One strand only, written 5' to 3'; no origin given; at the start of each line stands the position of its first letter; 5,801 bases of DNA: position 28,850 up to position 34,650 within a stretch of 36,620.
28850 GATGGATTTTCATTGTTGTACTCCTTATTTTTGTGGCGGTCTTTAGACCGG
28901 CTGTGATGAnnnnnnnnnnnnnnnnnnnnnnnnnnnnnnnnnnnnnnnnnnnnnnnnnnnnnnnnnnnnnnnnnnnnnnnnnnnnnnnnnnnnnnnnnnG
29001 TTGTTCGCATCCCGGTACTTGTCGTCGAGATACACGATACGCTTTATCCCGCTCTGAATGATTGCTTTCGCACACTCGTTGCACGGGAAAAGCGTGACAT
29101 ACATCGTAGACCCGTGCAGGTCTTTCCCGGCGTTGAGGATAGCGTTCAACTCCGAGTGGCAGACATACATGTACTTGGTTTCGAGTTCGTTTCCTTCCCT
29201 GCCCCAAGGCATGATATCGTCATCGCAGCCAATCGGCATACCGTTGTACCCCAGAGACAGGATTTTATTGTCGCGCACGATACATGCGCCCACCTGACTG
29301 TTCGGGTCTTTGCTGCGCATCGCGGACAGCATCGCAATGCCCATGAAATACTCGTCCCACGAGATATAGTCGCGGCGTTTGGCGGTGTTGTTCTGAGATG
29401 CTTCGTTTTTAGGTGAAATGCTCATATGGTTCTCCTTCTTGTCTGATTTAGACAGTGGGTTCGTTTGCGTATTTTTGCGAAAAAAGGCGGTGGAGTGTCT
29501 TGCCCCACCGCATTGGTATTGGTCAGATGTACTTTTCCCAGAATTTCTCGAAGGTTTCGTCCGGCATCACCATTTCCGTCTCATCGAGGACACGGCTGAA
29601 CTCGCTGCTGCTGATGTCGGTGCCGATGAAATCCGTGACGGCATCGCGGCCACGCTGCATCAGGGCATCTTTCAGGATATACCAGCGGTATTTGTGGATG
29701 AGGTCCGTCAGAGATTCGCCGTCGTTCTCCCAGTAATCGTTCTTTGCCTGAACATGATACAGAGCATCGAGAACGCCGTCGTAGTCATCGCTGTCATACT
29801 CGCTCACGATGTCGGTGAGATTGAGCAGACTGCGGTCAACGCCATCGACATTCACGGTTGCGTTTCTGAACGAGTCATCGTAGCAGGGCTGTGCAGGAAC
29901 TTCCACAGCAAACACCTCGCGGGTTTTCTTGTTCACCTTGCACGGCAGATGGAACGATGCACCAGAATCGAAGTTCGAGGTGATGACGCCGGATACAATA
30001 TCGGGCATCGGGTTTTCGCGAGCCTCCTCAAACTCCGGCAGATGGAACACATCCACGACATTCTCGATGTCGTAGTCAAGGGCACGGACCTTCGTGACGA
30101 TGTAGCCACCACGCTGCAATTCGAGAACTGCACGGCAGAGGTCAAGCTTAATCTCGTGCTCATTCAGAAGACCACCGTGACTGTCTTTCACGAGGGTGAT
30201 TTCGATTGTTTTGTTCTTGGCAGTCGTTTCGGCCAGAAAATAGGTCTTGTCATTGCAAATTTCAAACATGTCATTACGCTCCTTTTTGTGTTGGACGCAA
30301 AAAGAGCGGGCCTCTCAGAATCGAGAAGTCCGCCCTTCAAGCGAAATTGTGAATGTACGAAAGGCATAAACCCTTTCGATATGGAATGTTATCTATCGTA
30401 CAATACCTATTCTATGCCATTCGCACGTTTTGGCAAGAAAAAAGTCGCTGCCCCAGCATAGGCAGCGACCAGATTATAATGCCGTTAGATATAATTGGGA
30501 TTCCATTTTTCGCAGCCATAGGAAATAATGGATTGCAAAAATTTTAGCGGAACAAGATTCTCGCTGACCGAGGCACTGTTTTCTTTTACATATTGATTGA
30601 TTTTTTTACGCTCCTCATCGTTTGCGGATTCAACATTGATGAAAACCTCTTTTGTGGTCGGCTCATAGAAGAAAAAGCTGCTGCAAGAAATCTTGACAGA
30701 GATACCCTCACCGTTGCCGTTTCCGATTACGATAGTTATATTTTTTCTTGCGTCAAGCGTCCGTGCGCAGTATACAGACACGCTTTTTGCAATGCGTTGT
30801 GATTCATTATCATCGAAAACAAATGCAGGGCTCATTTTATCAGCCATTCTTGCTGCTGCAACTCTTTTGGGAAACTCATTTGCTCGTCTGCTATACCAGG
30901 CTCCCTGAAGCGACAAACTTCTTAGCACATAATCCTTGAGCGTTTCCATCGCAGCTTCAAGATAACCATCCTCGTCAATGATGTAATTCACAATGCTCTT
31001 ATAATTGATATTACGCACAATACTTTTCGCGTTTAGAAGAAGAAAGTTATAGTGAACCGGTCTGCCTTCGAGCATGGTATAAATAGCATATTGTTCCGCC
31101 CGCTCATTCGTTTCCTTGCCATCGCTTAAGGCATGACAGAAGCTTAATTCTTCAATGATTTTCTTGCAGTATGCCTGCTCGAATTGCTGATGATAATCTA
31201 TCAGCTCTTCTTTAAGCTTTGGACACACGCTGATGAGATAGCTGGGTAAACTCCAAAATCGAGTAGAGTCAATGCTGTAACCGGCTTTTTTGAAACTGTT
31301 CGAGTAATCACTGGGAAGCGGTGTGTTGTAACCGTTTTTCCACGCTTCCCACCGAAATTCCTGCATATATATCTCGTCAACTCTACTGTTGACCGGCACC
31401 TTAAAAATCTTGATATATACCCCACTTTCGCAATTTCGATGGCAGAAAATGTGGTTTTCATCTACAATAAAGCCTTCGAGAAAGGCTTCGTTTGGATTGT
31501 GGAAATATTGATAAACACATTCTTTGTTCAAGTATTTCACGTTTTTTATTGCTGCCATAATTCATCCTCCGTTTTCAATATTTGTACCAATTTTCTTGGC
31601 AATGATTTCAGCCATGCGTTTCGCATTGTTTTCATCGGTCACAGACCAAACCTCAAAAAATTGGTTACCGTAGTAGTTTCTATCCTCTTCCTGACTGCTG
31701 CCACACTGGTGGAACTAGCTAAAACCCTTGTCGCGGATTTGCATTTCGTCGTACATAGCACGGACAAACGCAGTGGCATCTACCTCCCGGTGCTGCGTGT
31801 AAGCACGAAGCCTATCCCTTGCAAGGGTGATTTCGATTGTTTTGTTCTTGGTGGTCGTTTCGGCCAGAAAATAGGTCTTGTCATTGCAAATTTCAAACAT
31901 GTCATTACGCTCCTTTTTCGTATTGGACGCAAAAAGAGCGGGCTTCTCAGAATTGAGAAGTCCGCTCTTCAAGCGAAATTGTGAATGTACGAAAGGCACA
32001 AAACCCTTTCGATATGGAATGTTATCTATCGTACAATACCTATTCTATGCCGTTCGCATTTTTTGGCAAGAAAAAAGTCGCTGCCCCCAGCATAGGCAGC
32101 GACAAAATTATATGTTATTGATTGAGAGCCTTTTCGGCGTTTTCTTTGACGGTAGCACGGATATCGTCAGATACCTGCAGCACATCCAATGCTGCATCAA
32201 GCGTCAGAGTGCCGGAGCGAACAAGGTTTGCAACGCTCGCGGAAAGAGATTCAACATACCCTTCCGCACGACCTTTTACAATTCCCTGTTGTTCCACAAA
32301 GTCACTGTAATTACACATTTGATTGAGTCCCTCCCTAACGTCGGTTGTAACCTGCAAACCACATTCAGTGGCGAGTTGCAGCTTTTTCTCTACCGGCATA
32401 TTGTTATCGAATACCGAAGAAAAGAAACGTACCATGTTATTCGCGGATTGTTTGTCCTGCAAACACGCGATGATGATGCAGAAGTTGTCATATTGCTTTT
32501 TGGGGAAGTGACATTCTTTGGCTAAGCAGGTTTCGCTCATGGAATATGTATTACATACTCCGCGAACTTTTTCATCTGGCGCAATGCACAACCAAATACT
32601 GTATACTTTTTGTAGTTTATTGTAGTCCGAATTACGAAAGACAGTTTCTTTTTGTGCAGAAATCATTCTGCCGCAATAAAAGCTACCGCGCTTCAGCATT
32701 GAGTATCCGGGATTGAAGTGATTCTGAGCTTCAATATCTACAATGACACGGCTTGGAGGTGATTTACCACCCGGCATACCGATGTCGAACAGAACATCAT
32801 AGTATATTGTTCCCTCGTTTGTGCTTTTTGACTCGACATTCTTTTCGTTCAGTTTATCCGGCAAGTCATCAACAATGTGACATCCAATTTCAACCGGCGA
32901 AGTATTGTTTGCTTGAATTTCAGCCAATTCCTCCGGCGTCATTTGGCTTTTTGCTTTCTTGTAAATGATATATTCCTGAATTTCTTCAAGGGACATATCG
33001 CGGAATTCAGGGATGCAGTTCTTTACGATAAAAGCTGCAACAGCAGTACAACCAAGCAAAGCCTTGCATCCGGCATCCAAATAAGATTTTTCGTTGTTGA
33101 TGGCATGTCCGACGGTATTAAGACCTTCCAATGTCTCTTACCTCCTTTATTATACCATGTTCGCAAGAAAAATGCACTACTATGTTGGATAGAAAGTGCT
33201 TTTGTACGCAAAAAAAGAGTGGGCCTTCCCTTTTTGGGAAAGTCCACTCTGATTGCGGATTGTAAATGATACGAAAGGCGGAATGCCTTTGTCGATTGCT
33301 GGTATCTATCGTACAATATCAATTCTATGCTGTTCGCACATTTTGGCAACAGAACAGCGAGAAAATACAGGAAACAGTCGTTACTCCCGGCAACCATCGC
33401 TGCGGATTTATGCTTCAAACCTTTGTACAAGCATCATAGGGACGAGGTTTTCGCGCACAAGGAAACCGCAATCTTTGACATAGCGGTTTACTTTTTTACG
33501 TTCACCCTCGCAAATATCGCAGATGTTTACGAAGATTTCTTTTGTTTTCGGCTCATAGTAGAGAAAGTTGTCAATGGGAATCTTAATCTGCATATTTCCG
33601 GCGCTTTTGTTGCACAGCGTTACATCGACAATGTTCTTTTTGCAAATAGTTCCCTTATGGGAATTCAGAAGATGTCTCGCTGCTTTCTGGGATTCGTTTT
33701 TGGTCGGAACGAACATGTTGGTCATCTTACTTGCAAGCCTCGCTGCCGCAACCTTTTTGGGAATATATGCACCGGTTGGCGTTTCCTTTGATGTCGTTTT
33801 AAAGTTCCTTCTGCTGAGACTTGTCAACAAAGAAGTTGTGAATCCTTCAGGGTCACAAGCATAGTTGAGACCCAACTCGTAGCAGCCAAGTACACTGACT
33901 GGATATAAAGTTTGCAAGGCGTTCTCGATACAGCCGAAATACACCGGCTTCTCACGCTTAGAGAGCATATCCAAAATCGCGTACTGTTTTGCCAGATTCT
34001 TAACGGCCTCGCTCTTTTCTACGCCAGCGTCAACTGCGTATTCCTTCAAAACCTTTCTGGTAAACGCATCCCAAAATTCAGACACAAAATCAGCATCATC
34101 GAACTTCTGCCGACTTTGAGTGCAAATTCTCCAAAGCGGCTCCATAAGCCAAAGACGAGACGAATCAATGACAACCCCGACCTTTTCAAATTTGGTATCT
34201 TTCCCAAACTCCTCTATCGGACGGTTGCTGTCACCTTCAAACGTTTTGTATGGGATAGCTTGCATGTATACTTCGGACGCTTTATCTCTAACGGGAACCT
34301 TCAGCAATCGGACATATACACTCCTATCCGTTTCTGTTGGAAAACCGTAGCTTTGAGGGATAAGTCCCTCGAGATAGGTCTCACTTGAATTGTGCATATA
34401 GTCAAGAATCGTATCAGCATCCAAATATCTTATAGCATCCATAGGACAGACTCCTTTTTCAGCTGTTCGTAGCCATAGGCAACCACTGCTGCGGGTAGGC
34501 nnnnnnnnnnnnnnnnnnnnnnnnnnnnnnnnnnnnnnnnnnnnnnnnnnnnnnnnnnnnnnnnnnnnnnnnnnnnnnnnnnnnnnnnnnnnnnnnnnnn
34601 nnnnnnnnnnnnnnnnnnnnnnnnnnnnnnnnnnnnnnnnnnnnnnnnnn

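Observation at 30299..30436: Six-fold repeated cassette of promoter, conserved ~100-nt leader and intrinsic terminator in front of separate gene blocks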

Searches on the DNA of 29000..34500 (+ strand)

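Call 4: search_dna_similar(query=window:29000-34500:+, collection=phages, mode=near, max_rows=15)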
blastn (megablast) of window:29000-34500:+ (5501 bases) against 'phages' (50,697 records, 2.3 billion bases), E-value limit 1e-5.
No match.

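Call 19: search_rna_families(source=window, start=29900, end=33500, threshold=evalue, max_evalue=10)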
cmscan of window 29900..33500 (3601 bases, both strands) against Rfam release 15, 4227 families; matches with E-value up to 10: 8.
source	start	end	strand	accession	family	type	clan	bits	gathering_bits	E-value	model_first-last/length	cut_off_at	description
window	31928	31975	-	RF03796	mir-5984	Gene; miRNA;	-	21.8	95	0.7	15-60/74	no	mir-5984 microRNA precursor family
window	31934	31969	+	RF03796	mir-5984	Gene; miRNA;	-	19.5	95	2.9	21-54/74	no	mir-5984 microRNA precursor family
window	32468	32517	+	RF01526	ceN106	Gene; snRNA; snoRNA; CD-box;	-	18.5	60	2.8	1-77/77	no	C. elegans snoRNA ceN106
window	31916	31986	-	RF03287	mir-5904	Gene; miRNA;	-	18.2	73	4.5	1-84/84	no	mir-5904 microRNA precursor family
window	32823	32876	-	RF01121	sR38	Gene; snRNA; snoRNA; CD-box;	-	17.5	50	0.67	1-59/59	no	Small nucleolar RNA sR38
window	32716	32790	-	RF01293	ACA59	Gene; snRNA; snoRNA; HACA-box;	-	16.9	43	2.7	1-151/151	no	Small nucleolar RNA ACA59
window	30437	30546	-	RF02883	BcKCsr2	Gene; sRNA;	-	16.4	40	1.7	1-129/129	no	Burkholderia sRNA 2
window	31927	31976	-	RF01926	mir-981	Gene; miRNA;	-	14.2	51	4.7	1-86/86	no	mir-981 microRNA precursor family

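Call 76: search_dna_similar(query=window:30290-30440:-, collection=phages, mode=distant, max_evalue=0.001, max_rows=15)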
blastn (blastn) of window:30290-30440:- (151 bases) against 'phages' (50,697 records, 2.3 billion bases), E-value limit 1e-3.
No match.
